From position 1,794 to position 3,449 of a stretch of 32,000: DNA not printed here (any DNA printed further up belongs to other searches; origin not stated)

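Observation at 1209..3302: Orphan 697-aa protein: Cap4/DUF4297-like nuclease head fused to ~460 aa of unrecognisable C-terminal sequence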

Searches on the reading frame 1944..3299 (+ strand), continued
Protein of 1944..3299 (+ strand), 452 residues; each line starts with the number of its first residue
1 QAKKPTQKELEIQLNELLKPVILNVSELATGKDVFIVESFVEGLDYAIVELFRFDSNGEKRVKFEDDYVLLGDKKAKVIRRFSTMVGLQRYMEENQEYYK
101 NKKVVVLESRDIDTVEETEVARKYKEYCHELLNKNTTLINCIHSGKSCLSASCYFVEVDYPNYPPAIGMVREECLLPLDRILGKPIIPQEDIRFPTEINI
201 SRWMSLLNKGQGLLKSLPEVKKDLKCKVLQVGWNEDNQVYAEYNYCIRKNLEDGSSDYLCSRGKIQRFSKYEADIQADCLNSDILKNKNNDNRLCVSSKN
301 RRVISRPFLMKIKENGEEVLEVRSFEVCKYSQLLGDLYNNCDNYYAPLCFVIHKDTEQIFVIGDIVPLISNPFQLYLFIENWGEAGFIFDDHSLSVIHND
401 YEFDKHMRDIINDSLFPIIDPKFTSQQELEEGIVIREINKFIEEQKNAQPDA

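Call 91: search_solved_structures(query=A5, max_evalue=0.1, show_alignments=1)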
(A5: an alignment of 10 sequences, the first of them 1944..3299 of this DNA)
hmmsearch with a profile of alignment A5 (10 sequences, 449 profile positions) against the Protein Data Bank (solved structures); distinct sequences matched with E-value up to 0.1: 1.
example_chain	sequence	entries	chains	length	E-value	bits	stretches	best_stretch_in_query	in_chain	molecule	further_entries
5cqv_A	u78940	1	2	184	0.026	16.3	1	292-384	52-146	Uncharacterized protein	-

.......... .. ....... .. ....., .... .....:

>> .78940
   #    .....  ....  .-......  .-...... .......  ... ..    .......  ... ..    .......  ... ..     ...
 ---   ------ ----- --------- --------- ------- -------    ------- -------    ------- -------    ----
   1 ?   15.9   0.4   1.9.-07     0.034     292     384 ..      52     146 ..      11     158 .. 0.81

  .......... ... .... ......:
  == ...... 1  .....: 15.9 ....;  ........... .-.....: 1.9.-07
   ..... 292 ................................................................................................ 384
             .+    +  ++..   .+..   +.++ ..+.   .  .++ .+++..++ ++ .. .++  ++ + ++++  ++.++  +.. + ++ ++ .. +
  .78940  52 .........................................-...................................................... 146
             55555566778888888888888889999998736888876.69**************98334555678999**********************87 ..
